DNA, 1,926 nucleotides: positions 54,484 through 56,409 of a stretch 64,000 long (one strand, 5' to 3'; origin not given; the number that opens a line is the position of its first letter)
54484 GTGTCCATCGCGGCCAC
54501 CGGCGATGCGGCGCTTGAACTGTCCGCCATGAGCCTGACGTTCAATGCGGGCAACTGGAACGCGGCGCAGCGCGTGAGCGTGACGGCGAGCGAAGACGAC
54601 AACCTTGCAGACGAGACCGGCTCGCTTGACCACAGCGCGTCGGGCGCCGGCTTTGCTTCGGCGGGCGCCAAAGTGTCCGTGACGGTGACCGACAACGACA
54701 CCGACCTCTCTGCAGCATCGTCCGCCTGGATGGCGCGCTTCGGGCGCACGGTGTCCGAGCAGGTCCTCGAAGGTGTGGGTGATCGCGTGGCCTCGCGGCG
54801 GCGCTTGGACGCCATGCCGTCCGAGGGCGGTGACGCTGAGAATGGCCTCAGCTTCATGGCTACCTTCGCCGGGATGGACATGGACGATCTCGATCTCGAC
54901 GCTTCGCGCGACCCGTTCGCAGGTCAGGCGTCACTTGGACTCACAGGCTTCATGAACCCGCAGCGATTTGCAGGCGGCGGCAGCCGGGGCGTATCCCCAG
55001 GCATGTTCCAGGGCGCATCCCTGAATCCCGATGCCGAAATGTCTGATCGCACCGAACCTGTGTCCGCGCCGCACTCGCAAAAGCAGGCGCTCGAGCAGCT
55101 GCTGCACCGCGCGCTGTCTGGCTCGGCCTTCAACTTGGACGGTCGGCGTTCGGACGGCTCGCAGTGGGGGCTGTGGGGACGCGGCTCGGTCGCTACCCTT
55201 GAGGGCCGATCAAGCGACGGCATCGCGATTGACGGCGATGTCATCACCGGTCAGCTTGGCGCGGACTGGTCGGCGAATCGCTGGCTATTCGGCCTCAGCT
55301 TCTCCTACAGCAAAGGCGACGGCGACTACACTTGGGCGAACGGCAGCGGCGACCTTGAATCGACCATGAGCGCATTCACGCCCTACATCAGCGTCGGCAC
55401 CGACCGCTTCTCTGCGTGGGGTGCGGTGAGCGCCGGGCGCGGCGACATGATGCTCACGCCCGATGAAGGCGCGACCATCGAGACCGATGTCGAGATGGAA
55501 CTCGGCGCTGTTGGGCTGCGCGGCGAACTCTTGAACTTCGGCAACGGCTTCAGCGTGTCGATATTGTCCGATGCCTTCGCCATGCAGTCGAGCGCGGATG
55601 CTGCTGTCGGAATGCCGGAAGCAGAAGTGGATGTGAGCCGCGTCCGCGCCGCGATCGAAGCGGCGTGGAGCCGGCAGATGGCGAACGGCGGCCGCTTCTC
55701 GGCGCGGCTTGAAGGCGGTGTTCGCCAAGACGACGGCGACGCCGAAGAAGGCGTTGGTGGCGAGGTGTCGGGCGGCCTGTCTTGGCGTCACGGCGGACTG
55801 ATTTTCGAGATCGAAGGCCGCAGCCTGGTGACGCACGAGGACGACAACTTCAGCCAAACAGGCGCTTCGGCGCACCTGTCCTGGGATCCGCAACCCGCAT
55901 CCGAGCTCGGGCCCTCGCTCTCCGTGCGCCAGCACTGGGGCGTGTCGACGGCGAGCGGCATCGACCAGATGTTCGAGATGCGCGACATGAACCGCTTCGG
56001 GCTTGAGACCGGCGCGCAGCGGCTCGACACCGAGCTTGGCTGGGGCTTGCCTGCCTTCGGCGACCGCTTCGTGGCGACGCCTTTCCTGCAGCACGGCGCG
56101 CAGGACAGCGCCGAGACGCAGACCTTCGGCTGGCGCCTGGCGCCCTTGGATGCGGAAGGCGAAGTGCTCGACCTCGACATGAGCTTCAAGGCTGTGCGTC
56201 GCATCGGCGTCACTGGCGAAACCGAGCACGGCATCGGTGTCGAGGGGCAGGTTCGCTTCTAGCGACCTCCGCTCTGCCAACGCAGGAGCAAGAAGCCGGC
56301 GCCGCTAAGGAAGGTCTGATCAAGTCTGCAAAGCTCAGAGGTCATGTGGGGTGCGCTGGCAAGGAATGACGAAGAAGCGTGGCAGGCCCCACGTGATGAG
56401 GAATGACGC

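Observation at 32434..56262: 7942-aa autotransporter whose passenger is built from Calx-beta/Ig-like repeats rather than a beta-helix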

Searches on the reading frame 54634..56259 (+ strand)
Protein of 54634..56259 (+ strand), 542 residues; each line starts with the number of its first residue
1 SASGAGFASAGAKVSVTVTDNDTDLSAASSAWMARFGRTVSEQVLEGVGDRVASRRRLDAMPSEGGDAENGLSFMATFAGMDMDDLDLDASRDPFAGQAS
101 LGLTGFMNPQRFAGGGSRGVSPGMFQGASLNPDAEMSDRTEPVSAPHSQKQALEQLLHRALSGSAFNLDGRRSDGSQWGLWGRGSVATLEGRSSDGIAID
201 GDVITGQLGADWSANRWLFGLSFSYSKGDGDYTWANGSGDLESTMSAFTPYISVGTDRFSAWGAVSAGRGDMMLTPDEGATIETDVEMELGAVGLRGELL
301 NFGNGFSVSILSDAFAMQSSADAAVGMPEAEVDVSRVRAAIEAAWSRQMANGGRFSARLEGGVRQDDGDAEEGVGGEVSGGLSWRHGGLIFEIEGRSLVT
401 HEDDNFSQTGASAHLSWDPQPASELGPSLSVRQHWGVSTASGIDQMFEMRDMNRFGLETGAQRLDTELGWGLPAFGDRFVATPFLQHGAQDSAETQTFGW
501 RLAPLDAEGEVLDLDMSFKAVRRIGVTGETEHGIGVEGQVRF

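Call 4: search_protein_families(library=pfam, proteins=[window:54634-56259:+], max_evalue=0.01)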
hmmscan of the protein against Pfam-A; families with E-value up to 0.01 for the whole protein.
window:54634-56259:+ (542 aa): 0 families

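Call 5: search_protein_families(library=ncbifam, proteins=[window:54634-56259:+], max_evalue=0.01)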
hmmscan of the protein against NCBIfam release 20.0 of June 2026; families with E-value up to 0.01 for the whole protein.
window:54634-56259:+ (542 aa): 0 families

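Call 6: search_protein_families(library=pfam, proteins=[window:54934-56259:+], max_evalue=10)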
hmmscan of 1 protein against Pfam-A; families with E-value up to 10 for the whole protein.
window:54934-56259:+ (442 aa): 3 families
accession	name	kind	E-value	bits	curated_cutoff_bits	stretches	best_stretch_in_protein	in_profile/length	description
PF03797.25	Autotransporter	-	8.3e-06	26.2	26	1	80-172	1-94/255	Autotransporter beta-domain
PF21012.3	DUF6850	-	0.052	13.1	27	1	215-265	334-383/464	Family of unknown function (DUF6850)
PF02291.21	TFIID-31kDa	-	0.27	11.8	29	1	198-250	30-76/122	Transcription initiation factor IID, 31kD subunit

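Call 7: search_solved_structures(query=window:54934-56259:+, max_evalue=10)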
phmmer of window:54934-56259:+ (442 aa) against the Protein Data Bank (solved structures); distinct sequences matched with E-value up to 10: 0.

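Call 8: find_homologous_proteins(query=window:54934-56259:+)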
Query window:54934-56259:+ (442 aa): 26 proteins with E <= 0.001 among 8000 candidates.
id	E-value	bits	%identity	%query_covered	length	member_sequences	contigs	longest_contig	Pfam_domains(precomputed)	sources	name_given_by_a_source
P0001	4.6e-288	973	100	100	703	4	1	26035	-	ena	-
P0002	3.8e-162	558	58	99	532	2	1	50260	PF03797.26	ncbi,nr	ncbi:MAG: autotransporter outer membrane beta-barrel domain-containing protein, partial [Gammaproteo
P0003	6.6e-162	558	63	91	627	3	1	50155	-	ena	-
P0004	7.3e-156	538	61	92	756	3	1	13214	-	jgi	-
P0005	1.5e-148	514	59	89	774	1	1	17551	-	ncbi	-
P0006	8.8e-147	508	59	89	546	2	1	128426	-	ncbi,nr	ncbi:MAG: hypothetical protein OXE81_10655, partial [Gammaproteobacteria bacterium]|nr:hypothetical 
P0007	1.2e-138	481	56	89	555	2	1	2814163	PF03797.26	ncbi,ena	-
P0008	4.6e-131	456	60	81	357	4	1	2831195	-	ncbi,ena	-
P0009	3.7e-126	440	58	82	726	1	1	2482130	PF17766.8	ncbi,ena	-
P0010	6.9e-123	429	53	90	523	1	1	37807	-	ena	-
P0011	1.6e-121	425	56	87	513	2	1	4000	-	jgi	-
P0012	2.8e-119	417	51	88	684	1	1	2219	-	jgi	-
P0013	1.1e-111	392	60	68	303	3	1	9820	-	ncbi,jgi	-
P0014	2.8e-110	387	53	82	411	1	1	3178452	-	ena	-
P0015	2.2e-53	200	35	86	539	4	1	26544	-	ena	-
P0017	1.5e-52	197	36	87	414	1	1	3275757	-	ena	-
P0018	1.3e-50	191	35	91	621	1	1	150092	PF03160.21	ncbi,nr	ncbi:MAG: hypothetical protein OXG82_11230 [Gammaproteobacteria bacterium]|nr:hypothetical protein [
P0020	5.6e-45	172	32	83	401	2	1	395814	-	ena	-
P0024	6.8e-16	76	29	82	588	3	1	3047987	-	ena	-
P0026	2.5e-8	51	28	71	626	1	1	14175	-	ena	-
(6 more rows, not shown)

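Call 11: search_protein_families(library=pfam, alignment_id=A1, max_evalue=0.01)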
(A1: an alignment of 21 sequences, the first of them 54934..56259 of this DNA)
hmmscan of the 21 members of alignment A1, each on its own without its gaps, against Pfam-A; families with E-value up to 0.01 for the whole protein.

A. member 1, window:54934-56259:+ (442 aa): 1 family
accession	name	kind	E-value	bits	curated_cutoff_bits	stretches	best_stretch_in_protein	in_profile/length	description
PF03797.25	Autotransporter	-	8.3e-06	26.2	26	1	80-172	1-94/255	Autotransporter beta-domain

B. families by the number of members that match (of 21 scanned): 6 families
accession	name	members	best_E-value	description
PF03797.25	Autotransporter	5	6.5e-08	Autotransporter beta-domain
PF13505.12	OMP_b-brl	4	0.0042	Outer membrane protein beta-barrel domain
PF17766.7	fn3_6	2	5.5e-06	Fibronectin type-III domain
PF03160.20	Calx-beta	1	4.3e-07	Calx-beta domain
PF02624.21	YcaO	1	0.0019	YcaO cyclodehydratase, ATP-ad Mg2+-binding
PF18978.5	DUF5714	1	0.0052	Family of unknown function (DUF5714)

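Call 13: search_solved_structures(query=A1, max_evalue=1)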
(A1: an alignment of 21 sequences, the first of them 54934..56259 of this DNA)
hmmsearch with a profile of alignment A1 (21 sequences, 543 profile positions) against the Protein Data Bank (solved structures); distinct sequences matched with E-value up to 1: 1.
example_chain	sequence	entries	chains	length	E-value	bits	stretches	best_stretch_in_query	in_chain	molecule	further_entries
4xgq_B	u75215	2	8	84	0.76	11.5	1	59-109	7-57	Antitoxin VapB30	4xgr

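Call 24: predict_structure(alignment_id=A1)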
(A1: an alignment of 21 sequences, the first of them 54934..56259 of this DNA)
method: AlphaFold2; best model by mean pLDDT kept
length: 442 residues; sequences in the alignment: 21
mean_pLDDT: 75.2   pTM: 0.66
mean pLDDT of the five models: 75.2, 73.4, 73.1, 72.7, 72.6
residues with pLDDT >= 90: 136; 70-90: 184; 50-70: 54; < 50: 68
segments of 3 or more residues with pLDDT < 50: 1-49, 343-360
pLDDT, mean of each block of 10 residues (from residue 1): 21 20 23 31 40 60 67 83 71 71 84 89 90 86 93 88 93 90 93 92 91 91 84 89 93 92 86 85 92 86 67 89 87 80 43 34 86 87 89 84 70 72 77 72 57
secondary structure, 60 per line:
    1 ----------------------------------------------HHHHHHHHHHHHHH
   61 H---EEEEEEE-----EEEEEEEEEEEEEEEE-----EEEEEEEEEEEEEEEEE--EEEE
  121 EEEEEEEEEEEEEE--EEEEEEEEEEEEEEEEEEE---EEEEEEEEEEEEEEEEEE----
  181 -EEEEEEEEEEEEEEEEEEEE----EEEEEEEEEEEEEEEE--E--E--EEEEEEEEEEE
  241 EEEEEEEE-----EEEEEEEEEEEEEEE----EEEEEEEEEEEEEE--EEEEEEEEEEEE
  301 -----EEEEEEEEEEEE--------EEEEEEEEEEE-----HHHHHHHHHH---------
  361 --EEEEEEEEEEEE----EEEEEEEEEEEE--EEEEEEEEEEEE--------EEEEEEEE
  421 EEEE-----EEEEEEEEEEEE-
elements in order: H47-61 E65-71 E77-92 E98-114 E117-134 E137-155 E159-176 E182-201 E206-221 E230-248 E254-268 E273-286 E289-300 E306-317 E326-336 H342-351 E363-374 E379-390 E393-404 E413-424 E430-441

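Call 27: fold_search(model_id=the predicted structure, library=pdb)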
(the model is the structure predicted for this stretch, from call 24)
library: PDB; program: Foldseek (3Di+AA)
matches with E <= 10: 698; with E <= 0.001: 107
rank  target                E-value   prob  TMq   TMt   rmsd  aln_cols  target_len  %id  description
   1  6h7v_B                3.1e-07  1.00  0.42  0.30  14.3       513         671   10  Crystal structure of BauA, the Ferric preacinetobactin receptor from Acinetobacter baumannii (released 2018-10-10)
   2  6h7v_A                5.5e-07  1.00  0.41  0.30  13.4       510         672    9  Crystal structure of BauA, the Ferric preacinetobactin receptor from Acinetobacter baumannii (released 2018-10-10)
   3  6h7f_A                6.3e-07  1.00  0.41  0.29  13.4       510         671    9  Crystal structure of BauA, the Ferric preacinetobactin receptor from Acinetobacter baumannii in complex with Fe3+-Prea (released 2018-10-10)
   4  2hdf                  3.0e-06  1.00  0.40  0.32  16.3       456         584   11  Crystal structure of the Colicin I receptor Cir from E.coli (released 2007-05-08)
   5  6ofr                  5.8e-06  1.00  0.42  0.28  12.1       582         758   11  The crystal structure of the outer membrane transporter YddB from Escherichia coli (released 2019-10-02)
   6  2hdi_A                7.2e-06  1.00  0.42  0.33  16.4       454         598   12  Crystal structure of the Colicin I receptor Cir from E.coli in complex with receptor binding domain of Colicin Ia. (released 2007-05-08)
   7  6e4v                  1.1e-05  1.00  0.40  0.29  14.4       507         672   11  The Crystal Structure of FhuE from E. coli in complex with its substrate Coprogen (released 2019-04-10)
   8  5fp2_B                1.3e-05  1.00  0.41  0.35  15.3       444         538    9  Crystal structure of the siderophore receptor PirA from Pseudomonas aeruginosa (released 2015-12-09)
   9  9p1u_F                2.0e-05  1.00  0.32  0.31  13.2       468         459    7  beta-barrel assembly machine from Escherichia coli in an late state of LptD assembly (released 2026-03-11)
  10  9nn6_A                2.1e-05  1.00  0.40  0.30  15.1       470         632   12  E. coli Cir in Complex with the RBD of Microcin V (released 2025-09-24)
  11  9ex3_A                2.4e-05  1.00  0.39  0.28  15.7       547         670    9  Ferric-mycobactin receptor (FemA) in complex with dihydroaeruginoic acid (released 2025-02-26)
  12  3efm                  2.4e-05  1.00  0.39  0.32  16.0       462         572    9  Structure of the alcaligin outer membrane recepteur FauA from Bordetella pertussis (released 2009-03-31)
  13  8s34_A                2.7e-05  1.00  0.41  0.29  14.8       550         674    9  Ferric-mycobactin receptor (FemA) in complex with aeruginic acid (released 2025-02-26)
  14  8aa0_A                2.7e-05  1.00  0.25  0.14  29.1       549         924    8  Levan utilisation machinery (utilisome) with levan fructo-oligosaccharides DP 8-12 (released 2023-06-07)
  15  1nqg                  3.1e-05  1.00  0.41  0.33  14.0       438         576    9  OUTER MEMBRANE COBALAMIN TRANSPORTER (BTUB) FROM E. COLI, WITH BOUND CALCIUM (released 2003-04-29)
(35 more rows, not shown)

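Call 28: search_protein_families(library=pfam, proteins=[P0002, P0007, P0003, P0015, P0017, P0018, P0020, P0024, P0026, P0009], max_evalue=1)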
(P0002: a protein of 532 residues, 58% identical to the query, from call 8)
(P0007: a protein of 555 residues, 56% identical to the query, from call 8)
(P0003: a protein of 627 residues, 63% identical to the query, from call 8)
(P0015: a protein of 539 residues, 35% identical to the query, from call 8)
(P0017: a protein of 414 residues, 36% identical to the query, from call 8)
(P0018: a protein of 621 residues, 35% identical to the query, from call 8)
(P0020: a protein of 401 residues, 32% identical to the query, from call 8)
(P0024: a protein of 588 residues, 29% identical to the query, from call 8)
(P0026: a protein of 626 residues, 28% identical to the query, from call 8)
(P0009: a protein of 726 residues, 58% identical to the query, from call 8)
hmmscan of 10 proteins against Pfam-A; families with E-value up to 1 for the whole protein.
P0002 (532 aa): 1 family
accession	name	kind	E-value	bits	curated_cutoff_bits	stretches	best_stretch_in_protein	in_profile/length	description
PF03797.25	Autotransporter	-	4.6e-07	30.3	26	1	170-263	1-98/255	Autotransporter beta-domain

P0007 (555 aa): 1 family
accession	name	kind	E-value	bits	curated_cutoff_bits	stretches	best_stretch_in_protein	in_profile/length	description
PF03797.25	Autotransporter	-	6.5e-08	33.1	26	1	192-283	2-94/255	Autotransporter beta-domain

P0003 (627 aa): 1 family
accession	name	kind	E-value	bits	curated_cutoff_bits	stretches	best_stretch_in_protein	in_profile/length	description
PF20579.4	LapA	-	0.027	15.3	27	1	11-106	5-91/99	LapA domain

P0015 (539 aa): 2 families
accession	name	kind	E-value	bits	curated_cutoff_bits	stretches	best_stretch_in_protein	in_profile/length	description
PF13505.12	OMP_b-brl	-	0.0042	17.7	28.7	0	146-267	16-127/175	Outer membrane protein beta-barrel domain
PF05417.16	Peptidase_C41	-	0.19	12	27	1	16-67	80-131/161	Hepatitis E cysteine protease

P0017 (414 aa): 0 families

P0018 (621 aa): 1 family
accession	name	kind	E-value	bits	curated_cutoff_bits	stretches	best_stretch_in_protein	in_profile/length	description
PF03160.20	Calx-beta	-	4.3e-07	30.4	27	1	6-107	15-112/119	Calx-beta domain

P0020 (401 aa): 1 family
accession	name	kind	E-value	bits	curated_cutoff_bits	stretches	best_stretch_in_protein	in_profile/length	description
PF13505.12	OMP_b-brl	-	0.0061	17.2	28.7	1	9-151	9-137/175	Outer membrane protein beta-barrel domain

P0024 (588 aa): 2 families
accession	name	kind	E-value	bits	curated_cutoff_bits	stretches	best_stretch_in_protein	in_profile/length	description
PF03450.22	CO_deh_flav_C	-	0.07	13.7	25.5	1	137-197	37-95/102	CO dehydrogenase flavoprotein C-terminal domain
PF01913.23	FTR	-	0.59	10.5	27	1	126-180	15-68/142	Formylmethanofuran-tetrahydromethanopterin formyltransferase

P0026 (626 aa): 1 family
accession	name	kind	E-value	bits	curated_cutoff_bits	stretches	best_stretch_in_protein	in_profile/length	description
PF03797.25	Autotransporter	-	0.0002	21.6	26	1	259-464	8-211/255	Autotransporter beta-domain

P0009 (726 aa): 6 families
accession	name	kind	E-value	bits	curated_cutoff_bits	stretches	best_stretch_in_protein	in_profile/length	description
PF17766.7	fn3_6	-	5.5e-06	26.9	26.4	2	115-197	5-86/99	Fibronectin type-III domain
PF02624.21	YcaO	-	0.0019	18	25.7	2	127-186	197-256/325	YcaO cyclodehydratase, ATP-ad Mg2+-binding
PF18978.5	DUF5714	-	0.0052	16.8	26.2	0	41-87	77-121/173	Family of unknown function (DUF5714)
PF20579.4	LapA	-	0.081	13.7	27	0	16-53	9-44/99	LapA domain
PF02368.24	Big_2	-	0.096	13.1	22.8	0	10-63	4-56/79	Bacterial Ig-like domain (group 2)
PF17755.6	UvrA_DNA-bind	-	0.36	11.6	23.2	0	9-28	2-21/110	UvrA DNA-binding domain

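Call 37: find_encoding_contigs(protein=P0001, flank=3000, max_places=3)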
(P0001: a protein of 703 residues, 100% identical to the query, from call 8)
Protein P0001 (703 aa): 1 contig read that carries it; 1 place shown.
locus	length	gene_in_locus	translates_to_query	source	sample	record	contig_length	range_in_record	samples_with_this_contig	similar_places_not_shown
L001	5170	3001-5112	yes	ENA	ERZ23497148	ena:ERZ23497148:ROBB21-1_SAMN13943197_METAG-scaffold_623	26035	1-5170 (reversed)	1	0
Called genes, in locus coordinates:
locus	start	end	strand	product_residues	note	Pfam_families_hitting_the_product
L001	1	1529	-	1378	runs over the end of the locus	-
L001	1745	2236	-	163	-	-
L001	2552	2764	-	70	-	-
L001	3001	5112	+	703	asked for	-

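Call 39: search_protein_representatives(alignment_id=A1)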
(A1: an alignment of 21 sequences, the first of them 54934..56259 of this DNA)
Query: 21 sequences, 543 profile positions. Proteins with E-value up to 0.001 (for the whole library): 10750; up to 1e-10: 8690; up to 1e-30: 6070. The best 150 are listed.
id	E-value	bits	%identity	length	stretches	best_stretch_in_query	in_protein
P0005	2.7e-219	745.8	-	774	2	11-543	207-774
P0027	1.7e-217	739.8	-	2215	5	11-543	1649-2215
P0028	1.6e-212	723.5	-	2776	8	11-543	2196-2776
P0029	8.8e-210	714.4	-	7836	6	11-543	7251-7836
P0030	4.8e-203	692.1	-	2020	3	5-543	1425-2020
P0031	7.6e-197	671.7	-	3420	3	5-543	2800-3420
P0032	3.3e-193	659.7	-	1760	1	5-543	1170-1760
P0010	6.7e-184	629.0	-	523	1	52-543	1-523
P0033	4.9e-183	626.1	-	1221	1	11-543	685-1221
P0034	1.9e-182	624.1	-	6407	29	11-502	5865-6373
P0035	1.8e-180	617.6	-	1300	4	5-542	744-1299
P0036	3.3e-166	570.6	-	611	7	286-461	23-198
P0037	4.9e-164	563.4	-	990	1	13-541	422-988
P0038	7.8e-164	562.7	-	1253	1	12-543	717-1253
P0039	1.9e-162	558.1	-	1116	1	11-543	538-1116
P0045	2.2e-154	531.6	-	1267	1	20-543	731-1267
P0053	3.3e-152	524.4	-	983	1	11-543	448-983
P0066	1.1e-150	519.4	-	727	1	11-543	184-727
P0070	2.9e-150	518.0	-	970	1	11-543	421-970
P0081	4.5e-148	510.7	-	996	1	11-543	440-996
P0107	2.8e-144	498.2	-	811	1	11-543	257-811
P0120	5.3e-143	494.0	-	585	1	5-543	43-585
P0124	8.7e-143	493.3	-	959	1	18-543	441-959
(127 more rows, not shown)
